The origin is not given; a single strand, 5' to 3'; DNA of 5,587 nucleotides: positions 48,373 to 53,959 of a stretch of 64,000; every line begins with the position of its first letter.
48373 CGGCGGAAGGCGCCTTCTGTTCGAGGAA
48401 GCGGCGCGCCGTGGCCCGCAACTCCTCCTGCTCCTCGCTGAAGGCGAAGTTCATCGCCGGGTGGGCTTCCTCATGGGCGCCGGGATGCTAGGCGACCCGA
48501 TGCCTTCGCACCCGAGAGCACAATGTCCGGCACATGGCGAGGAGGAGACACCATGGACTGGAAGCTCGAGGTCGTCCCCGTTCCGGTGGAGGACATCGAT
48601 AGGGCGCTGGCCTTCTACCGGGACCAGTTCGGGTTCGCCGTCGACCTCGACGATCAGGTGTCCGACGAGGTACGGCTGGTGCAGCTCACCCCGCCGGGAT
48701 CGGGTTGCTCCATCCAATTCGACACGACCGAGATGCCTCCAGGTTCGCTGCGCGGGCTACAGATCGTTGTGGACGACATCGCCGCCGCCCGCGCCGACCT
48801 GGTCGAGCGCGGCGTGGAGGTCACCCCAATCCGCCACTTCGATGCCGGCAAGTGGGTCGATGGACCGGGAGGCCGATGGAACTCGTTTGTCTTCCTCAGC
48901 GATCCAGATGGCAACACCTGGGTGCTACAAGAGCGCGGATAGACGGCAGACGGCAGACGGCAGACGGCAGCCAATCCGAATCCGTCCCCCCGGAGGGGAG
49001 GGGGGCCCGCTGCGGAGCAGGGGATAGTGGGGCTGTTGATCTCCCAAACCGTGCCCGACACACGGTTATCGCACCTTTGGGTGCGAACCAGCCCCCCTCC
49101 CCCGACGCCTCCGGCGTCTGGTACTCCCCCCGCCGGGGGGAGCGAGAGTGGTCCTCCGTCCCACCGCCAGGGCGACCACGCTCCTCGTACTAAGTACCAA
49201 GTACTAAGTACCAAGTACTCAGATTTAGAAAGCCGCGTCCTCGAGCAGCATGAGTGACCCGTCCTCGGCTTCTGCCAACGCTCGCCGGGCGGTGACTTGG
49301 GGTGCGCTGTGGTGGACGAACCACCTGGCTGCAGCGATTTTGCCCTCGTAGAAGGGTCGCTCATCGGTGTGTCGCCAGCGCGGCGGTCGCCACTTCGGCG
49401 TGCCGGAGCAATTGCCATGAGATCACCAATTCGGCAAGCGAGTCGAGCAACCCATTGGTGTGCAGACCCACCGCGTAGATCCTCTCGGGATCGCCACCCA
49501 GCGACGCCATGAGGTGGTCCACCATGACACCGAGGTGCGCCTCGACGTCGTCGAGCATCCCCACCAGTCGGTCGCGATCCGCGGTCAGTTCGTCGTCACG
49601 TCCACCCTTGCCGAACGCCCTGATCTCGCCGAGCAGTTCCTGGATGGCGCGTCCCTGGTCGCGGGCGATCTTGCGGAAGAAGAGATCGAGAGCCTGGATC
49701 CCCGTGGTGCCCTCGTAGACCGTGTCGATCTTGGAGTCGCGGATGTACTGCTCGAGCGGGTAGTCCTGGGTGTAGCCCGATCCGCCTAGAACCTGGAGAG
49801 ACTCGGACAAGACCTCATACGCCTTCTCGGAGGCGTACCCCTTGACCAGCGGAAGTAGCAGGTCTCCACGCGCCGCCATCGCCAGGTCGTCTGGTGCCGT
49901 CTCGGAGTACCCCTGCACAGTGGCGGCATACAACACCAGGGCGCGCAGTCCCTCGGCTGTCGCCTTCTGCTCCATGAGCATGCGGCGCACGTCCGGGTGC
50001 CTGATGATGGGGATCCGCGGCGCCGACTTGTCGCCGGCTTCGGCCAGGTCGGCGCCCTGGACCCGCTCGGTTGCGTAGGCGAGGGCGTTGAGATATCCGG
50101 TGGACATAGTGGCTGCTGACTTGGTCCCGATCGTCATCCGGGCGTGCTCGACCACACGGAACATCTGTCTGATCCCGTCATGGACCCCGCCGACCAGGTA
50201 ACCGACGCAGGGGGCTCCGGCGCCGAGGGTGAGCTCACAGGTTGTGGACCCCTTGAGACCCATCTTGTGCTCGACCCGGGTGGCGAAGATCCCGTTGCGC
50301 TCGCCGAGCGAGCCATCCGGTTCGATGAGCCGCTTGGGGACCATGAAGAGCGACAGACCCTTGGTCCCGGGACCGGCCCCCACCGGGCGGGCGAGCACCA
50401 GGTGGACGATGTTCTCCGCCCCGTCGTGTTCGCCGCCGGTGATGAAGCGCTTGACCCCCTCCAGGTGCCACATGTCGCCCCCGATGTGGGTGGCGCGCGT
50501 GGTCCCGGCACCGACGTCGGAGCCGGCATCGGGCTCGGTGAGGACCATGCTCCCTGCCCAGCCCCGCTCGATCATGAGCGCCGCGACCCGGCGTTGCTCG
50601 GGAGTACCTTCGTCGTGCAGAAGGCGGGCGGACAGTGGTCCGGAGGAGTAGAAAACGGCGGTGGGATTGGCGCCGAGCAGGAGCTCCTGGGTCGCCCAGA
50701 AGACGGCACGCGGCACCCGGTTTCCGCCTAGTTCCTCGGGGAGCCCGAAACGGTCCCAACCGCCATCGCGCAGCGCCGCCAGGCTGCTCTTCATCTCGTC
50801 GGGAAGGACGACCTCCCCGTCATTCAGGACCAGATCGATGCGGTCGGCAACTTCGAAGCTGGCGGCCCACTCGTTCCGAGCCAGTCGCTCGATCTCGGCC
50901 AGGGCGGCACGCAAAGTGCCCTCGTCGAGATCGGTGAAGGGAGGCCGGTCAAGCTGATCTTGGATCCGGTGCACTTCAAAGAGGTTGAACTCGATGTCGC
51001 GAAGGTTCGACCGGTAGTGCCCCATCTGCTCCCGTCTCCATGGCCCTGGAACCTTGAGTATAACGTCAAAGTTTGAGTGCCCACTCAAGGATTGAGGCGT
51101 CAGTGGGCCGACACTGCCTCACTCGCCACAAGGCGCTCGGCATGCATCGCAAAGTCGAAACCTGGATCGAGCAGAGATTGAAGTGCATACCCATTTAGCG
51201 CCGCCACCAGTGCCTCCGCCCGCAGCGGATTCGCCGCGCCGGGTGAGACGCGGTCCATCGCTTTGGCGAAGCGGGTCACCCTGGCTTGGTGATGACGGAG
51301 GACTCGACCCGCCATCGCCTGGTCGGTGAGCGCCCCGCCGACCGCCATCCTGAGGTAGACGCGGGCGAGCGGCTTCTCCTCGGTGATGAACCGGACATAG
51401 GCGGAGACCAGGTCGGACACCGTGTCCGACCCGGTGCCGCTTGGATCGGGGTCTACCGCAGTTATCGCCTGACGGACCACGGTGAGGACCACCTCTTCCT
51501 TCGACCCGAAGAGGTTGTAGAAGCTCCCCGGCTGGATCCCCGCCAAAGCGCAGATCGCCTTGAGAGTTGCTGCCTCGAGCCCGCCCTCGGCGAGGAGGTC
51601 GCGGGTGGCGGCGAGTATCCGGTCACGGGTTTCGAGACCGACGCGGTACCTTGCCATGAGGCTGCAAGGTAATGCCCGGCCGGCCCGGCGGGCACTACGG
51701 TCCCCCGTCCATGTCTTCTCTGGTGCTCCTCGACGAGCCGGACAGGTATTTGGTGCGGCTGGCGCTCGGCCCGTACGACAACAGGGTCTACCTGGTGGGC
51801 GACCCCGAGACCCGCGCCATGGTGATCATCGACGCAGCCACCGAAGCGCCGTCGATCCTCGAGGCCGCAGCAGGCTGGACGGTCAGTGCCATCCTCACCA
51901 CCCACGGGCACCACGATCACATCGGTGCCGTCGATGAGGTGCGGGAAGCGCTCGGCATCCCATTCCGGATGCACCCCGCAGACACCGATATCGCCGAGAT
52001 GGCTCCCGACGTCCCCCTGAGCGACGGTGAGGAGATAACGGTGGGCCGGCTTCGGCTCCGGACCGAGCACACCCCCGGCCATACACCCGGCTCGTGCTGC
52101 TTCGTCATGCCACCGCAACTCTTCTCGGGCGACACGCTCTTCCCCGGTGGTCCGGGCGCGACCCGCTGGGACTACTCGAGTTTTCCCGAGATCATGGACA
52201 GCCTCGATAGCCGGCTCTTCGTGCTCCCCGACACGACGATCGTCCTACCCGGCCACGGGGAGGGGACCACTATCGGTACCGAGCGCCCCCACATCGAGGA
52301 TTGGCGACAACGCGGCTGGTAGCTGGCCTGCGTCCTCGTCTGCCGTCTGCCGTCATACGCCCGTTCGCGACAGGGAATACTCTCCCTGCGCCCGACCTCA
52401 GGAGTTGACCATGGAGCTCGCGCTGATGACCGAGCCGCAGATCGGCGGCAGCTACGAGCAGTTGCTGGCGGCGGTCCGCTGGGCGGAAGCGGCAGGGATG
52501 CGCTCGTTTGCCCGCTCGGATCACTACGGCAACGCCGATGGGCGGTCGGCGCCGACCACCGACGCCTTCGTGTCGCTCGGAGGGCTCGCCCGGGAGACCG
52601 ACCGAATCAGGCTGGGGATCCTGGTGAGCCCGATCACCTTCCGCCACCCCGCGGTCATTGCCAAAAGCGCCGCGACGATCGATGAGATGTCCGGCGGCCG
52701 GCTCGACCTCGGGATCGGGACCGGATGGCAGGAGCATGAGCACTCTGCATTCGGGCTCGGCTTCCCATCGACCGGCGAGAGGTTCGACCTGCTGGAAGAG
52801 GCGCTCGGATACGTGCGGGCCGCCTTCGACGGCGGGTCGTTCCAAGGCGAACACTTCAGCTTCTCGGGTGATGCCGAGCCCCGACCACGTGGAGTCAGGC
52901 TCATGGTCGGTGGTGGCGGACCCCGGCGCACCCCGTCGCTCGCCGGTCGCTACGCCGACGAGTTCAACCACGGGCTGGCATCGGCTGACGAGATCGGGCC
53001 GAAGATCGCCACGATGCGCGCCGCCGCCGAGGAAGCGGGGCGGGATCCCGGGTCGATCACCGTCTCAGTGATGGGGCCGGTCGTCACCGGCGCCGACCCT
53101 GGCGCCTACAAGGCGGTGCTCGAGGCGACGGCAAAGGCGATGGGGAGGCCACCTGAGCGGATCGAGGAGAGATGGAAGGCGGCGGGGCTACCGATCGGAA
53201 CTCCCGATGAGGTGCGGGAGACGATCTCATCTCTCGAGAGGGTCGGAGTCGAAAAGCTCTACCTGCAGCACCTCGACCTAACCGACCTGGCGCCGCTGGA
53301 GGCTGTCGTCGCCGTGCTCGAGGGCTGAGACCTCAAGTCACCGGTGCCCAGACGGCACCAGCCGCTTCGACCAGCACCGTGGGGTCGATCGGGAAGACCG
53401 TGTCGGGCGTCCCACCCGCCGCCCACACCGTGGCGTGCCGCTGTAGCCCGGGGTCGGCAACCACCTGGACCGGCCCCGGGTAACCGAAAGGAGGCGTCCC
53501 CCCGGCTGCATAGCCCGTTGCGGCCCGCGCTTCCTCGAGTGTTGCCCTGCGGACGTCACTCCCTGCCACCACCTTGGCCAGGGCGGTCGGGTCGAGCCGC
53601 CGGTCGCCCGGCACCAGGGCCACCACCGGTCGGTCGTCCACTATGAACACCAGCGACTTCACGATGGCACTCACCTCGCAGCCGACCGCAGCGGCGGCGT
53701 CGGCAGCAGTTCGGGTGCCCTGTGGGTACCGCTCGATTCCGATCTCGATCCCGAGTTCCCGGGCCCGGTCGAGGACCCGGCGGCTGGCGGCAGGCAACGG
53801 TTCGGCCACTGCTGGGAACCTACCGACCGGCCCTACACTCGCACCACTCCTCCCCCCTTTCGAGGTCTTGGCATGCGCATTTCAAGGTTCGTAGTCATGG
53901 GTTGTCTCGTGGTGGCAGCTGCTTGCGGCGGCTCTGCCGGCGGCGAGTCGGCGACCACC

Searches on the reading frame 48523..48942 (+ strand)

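Call 22: search_protein_families(library=pfam, proteins=[window:48523-48942:+])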
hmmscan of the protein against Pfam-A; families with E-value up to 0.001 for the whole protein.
window:48523-48942:+ (139 aa): 4 families
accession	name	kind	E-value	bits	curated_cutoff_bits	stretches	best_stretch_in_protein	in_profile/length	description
PF00903.31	Glyoxalase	-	2.2e-10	41.4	20.6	1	20-134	7-120/121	Glyoxalase/Bleomycin resistance protein/Dioxygenase superfamily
PF22677.2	Ble-like_N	-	3.9e-08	33.4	24.5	1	20-40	7-27/41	Bleomycin resistance protein-like N-terminal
PF18029.7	Glyoxalase_6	-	2e-05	25.7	23.6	1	22-133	6-103/106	Glyoxalase-like domain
PF13669.12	Glyoxalase_4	-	0.00015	22.4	27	1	22-102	7-95/109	Glyoxalase/Bleomycin resistance protein/Dioxygenase superfamily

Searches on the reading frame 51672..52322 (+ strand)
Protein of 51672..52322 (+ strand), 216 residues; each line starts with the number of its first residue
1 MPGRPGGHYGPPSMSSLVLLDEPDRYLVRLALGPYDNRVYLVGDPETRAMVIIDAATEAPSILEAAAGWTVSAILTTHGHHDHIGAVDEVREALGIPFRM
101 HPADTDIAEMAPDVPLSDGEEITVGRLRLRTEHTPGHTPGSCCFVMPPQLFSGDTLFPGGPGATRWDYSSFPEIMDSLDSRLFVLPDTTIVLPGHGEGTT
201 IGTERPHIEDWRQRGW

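Call 74: search_protein_families(library=pfam, proteins=[window:51672-52322:+], max_evalue=0.01)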
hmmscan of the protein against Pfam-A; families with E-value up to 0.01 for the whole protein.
window:51672-52322:+ (216 aa): 2 families
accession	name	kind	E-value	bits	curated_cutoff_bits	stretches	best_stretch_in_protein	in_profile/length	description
PF00753.33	Lactamase_B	-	2.7e-21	76.8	22.7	1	37-195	6-196/196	Metallo-beta-lactamase superfamily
PF12706.13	Lactamase_B_2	-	0.0019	18.3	27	1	70-98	30-60/200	Beta-lactamase superfamily domain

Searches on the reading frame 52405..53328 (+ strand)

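Call 94: search_protein_families(library=pfam, proteins=[window:52405-53328:+], max_evalue=0.00001)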
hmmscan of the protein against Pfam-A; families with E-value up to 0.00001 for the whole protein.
window:52405-53328:+ (307 aa): 1 family
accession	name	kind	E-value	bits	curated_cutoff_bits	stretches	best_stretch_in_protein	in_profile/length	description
PF00296.26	Bac_luciferase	-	3.2e-49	168.4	27.9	1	15-282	20-312/314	Luciferase-like monooxygenase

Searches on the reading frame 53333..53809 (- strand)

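Call 94: search_protein_families(library=pfam, proteins=[window:53333-53809:-], max_evalue=0.00001)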
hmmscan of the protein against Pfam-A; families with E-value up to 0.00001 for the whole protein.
window:53333-53809:- (158 aa): 1 family
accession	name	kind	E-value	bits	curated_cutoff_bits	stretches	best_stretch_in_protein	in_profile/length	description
PF04073.20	tRNA_edit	-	8.2e-27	94.2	25.5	1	31-147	3-121/123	Aminoacyl-tRNA editing domain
